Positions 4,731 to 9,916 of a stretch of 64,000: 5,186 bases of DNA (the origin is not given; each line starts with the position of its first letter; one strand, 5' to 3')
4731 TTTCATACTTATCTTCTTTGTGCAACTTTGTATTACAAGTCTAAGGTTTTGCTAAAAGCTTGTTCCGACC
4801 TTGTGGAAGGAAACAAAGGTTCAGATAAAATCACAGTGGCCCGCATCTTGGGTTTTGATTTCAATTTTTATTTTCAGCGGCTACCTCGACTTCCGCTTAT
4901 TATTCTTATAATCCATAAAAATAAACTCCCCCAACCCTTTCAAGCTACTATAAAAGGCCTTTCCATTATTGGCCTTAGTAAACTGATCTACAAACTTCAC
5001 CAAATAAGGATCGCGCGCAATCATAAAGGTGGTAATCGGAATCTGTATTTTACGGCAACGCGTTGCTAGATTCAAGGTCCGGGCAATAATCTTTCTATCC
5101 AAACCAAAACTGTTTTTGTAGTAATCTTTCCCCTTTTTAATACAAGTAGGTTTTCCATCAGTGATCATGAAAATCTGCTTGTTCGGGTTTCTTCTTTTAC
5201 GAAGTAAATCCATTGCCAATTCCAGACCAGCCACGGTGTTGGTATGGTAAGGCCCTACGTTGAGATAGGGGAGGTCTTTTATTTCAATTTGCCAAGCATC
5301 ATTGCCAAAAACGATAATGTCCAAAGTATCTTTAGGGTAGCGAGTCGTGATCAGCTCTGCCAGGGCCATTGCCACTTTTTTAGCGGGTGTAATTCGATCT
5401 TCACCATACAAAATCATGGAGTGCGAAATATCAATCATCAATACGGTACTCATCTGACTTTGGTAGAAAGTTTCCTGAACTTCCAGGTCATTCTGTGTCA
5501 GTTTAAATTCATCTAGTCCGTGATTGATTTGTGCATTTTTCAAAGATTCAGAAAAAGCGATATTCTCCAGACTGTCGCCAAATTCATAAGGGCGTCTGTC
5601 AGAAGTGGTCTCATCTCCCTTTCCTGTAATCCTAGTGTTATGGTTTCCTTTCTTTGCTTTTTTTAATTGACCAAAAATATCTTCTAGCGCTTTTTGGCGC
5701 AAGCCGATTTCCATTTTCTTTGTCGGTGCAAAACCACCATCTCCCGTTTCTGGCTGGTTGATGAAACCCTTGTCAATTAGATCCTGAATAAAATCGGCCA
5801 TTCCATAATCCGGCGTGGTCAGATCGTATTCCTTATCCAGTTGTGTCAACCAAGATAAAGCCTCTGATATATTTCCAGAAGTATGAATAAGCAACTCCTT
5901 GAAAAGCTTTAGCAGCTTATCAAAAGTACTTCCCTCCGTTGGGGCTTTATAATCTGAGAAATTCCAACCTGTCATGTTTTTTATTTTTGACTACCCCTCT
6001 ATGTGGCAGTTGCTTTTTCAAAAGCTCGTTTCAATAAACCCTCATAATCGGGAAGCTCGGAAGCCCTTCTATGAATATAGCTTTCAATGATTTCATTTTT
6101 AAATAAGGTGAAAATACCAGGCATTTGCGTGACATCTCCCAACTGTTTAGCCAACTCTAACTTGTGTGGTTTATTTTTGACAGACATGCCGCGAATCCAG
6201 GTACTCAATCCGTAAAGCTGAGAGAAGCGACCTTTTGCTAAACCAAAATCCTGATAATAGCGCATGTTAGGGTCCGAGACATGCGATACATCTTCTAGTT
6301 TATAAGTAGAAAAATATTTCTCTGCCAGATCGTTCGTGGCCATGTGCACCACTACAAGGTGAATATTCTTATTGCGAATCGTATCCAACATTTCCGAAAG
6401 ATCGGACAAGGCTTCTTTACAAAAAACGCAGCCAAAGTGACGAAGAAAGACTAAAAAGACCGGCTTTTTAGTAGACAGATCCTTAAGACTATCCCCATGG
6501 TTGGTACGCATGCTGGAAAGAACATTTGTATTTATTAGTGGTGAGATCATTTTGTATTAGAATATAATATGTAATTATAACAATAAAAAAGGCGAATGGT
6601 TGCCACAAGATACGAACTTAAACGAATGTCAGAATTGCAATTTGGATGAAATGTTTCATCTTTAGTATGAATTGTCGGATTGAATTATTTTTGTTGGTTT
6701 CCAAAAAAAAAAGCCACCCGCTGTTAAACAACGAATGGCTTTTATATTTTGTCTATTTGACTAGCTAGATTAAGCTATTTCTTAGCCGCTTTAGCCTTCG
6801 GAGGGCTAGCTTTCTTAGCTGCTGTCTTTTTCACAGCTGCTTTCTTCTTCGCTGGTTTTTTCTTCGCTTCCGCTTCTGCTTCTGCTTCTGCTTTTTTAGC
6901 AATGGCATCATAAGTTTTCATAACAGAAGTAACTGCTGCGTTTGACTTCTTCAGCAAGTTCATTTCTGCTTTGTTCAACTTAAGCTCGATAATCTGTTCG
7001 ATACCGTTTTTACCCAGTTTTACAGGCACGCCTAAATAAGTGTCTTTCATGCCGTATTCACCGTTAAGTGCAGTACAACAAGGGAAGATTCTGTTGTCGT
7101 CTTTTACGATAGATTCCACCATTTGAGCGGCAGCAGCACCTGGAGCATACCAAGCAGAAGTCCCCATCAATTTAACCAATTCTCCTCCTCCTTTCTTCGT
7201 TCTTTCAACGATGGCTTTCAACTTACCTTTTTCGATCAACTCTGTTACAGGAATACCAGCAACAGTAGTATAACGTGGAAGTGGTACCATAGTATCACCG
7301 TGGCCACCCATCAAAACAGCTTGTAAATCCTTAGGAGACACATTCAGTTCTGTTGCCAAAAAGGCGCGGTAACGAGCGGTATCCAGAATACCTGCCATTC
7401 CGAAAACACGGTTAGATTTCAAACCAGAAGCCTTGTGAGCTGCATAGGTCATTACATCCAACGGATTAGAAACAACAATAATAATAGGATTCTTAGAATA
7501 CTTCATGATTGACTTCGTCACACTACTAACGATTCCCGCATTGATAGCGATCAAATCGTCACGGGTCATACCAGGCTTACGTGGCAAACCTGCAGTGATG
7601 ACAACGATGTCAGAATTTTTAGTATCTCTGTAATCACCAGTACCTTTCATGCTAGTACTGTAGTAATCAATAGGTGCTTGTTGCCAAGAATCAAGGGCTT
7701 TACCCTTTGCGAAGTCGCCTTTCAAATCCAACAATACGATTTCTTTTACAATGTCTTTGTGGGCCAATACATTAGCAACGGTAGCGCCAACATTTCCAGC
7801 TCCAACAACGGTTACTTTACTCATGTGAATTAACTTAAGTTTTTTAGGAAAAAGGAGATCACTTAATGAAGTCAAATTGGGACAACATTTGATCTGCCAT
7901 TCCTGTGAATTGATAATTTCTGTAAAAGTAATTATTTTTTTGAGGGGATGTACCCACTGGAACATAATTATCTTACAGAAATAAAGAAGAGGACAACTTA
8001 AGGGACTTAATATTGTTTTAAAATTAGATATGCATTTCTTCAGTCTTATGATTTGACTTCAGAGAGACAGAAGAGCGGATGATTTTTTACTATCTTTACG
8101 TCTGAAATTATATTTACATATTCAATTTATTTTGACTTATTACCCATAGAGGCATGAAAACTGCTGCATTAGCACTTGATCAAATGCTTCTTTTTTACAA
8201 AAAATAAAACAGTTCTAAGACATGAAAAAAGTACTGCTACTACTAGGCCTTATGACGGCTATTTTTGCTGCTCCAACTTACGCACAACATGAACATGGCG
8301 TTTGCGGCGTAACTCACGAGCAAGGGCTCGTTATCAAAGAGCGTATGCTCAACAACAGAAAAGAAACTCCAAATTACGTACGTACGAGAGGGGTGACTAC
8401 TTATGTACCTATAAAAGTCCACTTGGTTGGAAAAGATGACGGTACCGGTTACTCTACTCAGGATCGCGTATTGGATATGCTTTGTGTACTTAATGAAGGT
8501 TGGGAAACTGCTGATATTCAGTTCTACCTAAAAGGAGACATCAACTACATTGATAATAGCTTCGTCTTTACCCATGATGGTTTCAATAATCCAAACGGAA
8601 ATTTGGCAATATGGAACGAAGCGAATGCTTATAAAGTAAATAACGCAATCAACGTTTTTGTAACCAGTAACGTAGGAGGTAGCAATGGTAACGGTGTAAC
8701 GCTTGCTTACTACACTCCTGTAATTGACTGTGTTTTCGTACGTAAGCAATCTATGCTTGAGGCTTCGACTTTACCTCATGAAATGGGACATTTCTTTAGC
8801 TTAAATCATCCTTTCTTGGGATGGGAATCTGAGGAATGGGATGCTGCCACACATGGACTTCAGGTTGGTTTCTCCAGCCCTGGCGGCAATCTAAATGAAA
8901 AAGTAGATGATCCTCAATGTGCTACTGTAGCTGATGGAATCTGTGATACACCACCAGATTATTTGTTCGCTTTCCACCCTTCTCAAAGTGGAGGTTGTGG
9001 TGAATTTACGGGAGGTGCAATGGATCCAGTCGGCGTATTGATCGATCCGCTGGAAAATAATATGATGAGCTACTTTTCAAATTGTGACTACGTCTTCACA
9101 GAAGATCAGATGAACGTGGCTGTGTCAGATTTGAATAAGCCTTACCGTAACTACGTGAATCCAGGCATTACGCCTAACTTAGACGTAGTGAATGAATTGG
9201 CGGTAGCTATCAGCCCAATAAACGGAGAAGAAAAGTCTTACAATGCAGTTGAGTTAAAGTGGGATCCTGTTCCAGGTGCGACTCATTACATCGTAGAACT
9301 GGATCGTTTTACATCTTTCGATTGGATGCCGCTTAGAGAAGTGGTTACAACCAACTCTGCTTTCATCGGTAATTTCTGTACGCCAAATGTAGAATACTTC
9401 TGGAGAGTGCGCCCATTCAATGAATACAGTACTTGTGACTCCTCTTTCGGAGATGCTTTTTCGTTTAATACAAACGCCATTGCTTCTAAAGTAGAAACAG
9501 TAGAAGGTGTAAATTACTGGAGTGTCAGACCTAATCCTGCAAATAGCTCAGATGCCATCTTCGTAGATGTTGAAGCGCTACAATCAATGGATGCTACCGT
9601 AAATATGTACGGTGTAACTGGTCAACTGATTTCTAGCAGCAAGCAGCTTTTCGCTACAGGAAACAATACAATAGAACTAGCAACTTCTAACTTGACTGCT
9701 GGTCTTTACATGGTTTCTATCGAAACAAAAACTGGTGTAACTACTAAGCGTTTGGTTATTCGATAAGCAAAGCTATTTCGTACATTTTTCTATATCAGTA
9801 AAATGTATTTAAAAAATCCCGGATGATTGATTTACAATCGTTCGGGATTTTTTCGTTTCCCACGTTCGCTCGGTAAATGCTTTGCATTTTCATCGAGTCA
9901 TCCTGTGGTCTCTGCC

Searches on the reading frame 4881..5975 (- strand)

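Call 52: search_protein_families(library=pfam, proteins=[window:4881-5975:-], max_evalue=0.00001)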
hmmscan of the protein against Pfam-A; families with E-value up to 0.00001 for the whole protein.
window:4881-5975:- (364 aa): 1 family
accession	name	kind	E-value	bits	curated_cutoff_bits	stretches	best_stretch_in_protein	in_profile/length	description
PF13519.12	VWA_2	-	7.3e-09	36.7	27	1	177-275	1-107/107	von Willebrand factor type A domain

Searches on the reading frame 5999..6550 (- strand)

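Call 52: search_protein_families(library=pfam, proteins=[window:5999-6550:-], max_evalue=0.00001)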
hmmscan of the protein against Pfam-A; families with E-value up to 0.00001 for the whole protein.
window:5999-6550:- (183 aa): 2 families
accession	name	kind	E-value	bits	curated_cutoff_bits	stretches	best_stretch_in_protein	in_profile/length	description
PF13911.12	AhpC-TSA_2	-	7.7e-07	29.9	27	1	50-161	1-111/114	AhpC/TSA antioxidant enzyme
PF00578.27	AhpC-TSA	-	1.4e-06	28.7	26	1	21-107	19-103/124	AhpC/TSA family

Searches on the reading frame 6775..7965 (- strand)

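Call 52: search_protein_families(library=pfam, proteins=[window:6775-7965:-], max_evalue=0.00001)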
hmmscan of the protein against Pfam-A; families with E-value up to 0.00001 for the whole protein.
window:6775-7965:- (396 aa): 2 families
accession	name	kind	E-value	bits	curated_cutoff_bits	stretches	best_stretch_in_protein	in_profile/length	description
PF00056.29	Ldh_1_N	-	2.7e-43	147.8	27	1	50-189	2-141/141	lactate/malate dehydrogenase, NAD binding domain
PF02866.23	Ldh_1_C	-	1.2e-32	113.7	22.6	1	194-351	3-169/174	lactate/malate dehydrogenase, alpha/beta C-terminal domain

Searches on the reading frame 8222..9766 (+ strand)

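Call 52: search_protein_families(library=pfam, proteins=[window:8222-9766:+], max_evalue=0.00001)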
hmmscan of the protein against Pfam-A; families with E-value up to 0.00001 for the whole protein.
window:8222-9766:+ (514 aa): 1 family
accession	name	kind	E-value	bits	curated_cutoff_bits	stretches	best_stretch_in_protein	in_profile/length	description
PF18962.6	Por_Secre_tail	-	3.4e-11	43.7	27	1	437-513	3-75/75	Secretion system C-terminal sorting domain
